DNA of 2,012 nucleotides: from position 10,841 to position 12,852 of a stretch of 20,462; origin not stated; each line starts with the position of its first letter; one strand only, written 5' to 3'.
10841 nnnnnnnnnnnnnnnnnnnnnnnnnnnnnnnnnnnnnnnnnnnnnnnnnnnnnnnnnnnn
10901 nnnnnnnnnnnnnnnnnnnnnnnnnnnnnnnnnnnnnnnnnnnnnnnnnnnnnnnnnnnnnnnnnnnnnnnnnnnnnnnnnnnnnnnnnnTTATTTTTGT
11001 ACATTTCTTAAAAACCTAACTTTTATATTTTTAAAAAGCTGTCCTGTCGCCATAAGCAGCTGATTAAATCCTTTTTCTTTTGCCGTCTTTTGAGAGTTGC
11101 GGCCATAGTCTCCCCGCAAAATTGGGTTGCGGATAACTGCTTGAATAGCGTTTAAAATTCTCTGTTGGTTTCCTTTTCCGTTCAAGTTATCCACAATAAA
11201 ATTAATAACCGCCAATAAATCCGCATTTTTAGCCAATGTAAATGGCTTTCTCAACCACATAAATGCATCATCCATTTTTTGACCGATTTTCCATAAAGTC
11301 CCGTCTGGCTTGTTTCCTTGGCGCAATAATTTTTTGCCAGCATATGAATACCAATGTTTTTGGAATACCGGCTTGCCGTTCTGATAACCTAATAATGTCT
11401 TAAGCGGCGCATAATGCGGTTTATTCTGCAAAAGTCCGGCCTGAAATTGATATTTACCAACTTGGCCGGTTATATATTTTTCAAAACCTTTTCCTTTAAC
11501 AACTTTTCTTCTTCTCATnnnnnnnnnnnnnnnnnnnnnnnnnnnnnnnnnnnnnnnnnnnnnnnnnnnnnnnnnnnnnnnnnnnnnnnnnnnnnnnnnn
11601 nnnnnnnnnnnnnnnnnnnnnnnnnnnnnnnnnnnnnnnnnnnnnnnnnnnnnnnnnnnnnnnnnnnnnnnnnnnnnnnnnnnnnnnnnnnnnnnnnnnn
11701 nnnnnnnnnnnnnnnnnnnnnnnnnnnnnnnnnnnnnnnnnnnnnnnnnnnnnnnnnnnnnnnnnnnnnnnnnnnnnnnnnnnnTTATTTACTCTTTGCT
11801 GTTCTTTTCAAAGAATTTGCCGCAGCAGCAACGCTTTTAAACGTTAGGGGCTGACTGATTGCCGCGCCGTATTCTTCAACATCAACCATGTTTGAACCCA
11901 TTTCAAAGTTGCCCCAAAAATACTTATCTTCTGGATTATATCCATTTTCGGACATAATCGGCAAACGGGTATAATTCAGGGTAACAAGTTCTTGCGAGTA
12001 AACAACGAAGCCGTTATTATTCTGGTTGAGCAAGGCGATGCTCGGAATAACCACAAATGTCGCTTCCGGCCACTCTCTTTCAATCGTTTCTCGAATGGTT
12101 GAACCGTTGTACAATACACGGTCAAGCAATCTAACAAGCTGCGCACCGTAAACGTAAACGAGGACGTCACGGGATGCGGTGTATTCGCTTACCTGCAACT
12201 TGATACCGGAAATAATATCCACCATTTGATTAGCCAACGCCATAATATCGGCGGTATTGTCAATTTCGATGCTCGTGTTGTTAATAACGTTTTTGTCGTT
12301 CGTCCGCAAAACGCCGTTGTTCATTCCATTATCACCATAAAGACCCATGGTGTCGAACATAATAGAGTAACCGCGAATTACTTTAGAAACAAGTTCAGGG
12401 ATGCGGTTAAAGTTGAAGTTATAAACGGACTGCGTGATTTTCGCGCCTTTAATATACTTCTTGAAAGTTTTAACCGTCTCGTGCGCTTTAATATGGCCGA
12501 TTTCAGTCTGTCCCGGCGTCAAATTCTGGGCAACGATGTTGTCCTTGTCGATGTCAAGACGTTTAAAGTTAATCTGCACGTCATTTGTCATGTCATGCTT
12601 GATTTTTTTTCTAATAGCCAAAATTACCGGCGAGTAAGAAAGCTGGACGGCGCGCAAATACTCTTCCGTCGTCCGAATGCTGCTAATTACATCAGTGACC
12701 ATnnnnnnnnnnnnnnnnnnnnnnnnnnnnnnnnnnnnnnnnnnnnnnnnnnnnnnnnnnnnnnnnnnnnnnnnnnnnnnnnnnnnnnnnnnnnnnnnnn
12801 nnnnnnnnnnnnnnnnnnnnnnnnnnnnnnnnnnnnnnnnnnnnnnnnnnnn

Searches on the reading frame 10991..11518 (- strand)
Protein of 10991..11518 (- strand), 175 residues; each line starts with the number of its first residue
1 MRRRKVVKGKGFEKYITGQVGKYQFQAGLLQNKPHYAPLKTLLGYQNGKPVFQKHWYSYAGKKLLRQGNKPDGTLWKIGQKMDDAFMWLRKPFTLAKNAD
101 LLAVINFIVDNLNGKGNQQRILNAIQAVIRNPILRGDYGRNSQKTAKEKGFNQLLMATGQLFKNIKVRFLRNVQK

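Call 70: find_encoding_contigs(protein=window:10991-11518:-, flank=10000, max_places=3)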
Protein window:10991-11518:- (175 aa): 23 contigs read that carry it; 3 places shown.
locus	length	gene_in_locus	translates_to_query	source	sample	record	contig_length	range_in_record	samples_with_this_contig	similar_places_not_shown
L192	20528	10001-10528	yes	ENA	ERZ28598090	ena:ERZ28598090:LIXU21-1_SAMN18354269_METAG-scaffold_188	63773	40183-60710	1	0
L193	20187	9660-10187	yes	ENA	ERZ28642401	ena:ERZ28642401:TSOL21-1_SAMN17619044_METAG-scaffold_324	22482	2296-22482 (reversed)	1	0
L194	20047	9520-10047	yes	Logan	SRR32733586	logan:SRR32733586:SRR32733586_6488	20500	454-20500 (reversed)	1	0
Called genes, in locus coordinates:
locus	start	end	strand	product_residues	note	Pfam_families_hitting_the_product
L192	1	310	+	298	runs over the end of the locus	PF01972:SDH_protease, PF25145:NfeD1b_N (weak)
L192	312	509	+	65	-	-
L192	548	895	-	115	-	-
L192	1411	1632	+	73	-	PF07603:Lcl_C (weak)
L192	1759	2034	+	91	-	-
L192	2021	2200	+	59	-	-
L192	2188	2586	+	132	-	-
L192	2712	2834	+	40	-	-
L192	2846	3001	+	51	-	-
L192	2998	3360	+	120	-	-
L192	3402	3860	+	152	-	PF13560:HTH_31 (weak), PF01381:HTH_3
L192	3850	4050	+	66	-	-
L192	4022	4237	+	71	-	-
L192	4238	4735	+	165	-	-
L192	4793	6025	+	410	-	-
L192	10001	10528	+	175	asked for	-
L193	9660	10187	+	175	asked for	-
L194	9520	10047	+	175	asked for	-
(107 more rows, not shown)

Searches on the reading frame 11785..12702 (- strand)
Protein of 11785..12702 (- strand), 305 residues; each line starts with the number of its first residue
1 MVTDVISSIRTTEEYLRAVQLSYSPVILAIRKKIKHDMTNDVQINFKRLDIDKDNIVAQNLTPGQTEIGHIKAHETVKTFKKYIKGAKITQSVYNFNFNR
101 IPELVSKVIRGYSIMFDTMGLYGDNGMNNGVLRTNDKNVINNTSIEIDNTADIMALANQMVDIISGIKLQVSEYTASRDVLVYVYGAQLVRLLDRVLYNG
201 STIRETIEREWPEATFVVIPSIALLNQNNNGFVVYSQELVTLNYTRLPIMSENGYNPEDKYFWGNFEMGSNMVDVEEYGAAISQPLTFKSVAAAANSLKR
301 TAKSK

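Call 54: search_dna_similar(query=window:11785-12702:-, collection=phages, mode=protein, max_evalue=0.00001, max_rows=30)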
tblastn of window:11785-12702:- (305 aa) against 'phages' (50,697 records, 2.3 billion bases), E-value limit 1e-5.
Records with a match: 5; places in all: 5; records where one place covers at least 80% of the query: 5.
Best place of each record, by identity: <60% 5.
By first word of the organism name: Bdellovibrio 3; Dulem 2.
By host as written in the record: Bdellovibrio bacteriovorus H-I 109 2; Eulemur fulvus collaris 1; Varecia variegata 1; Bdellovibrio bacteriovorus HID13 1.
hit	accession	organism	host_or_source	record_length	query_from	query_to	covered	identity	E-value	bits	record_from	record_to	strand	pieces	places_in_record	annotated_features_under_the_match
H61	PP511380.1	Dulem virus 29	Eulemur fulvus collaris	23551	1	287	94%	50.7%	3e-93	307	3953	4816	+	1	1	capsid protein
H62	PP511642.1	Dulem virus 29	Varecia variegata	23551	1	287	94%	50.7%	3e-93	307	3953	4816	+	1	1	capsid protein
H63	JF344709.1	Bdellovibrio phage phi1402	Bdellovibrio bacteriovorus H-I 109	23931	10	290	92%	28.4%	5e-24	107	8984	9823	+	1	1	hypothetical protein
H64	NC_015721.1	Bdellovibrio phage phi1402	Bdellovibrio bacteriovorus H-I 109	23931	10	290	92%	28.4%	5e-24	107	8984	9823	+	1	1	hypothetical protein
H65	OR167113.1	Bdellovibrio phage MAC3UK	Bdellovibrio bacteriovorus HID13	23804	10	288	91%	27.5%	4e-21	99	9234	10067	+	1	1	putative major capsid protein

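Call 62: find_homologous_proteins(query=window:11785-12702:-, max_evalue=1e-10)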
Query window:11785-12702:- (305 aa): 192 proteins with E <= 1e-10 among 1806 candidates; the best 120 are listed.
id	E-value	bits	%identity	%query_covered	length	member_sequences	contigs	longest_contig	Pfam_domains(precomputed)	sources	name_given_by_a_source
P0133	3.9e-188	641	95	100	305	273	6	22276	-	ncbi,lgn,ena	-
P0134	6.2e-175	598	90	100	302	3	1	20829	-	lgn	-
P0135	6.1e-140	483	73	95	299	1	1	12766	-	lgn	-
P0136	6.2e-140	483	74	95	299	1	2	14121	-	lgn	-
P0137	1.3e-139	482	73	98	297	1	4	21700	-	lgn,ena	-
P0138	1.4e-139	482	73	98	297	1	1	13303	-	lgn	-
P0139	1.5e-139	482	73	98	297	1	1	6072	-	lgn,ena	-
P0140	1.7e-139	482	73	98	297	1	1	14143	-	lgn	-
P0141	1.7e-139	482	73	98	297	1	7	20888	-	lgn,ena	-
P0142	1.8e-139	482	73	98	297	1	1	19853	-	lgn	-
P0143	1.9e-139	482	73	98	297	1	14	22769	-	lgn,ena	-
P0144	1.9e-139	482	73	98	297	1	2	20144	-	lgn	-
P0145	2.0e-139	482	73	98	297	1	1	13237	-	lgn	-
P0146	2.2e-139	482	74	96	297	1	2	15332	-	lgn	-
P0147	2.2e-139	481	73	98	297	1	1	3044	-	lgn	-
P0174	4.1e-139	481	73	98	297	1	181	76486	-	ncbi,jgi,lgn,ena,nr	nr:MAG: hypothetical protein [Bacteriophage sp.] DAI21731.1 MAG TPA: hypothetical protein [Caudoviri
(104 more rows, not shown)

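Call 63: find_encoding_contigs(protein=P0174, flank=10000, max_places=3)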
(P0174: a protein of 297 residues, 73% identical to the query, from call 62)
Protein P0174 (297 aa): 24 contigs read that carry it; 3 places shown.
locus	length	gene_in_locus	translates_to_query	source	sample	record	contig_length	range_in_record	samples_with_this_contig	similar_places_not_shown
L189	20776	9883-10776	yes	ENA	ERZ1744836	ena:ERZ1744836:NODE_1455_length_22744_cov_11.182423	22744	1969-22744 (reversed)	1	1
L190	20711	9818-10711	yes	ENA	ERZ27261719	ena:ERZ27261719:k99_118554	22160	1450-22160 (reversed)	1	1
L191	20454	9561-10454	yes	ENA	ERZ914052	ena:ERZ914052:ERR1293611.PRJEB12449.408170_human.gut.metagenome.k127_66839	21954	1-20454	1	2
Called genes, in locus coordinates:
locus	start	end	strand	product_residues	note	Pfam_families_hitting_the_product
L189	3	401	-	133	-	?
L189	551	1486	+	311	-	PF12684:DUF3799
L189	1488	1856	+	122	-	PF06147:DUF968 (faint)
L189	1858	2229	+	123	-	-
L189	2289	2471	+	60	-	-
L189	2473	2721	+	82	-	-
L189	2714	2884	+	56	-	-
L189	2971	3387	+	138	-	PF12844:HTH_19 (weak), PF01381:HTH_3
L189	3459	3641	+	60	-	-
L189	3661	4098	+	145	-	-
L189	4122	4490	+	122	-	-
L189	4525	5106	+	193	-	-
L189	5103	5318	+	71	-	-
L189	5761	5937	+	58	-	-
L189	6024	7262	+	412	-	-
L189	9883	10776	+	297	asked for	-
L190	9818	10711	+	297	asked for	-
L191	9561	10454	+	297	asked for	-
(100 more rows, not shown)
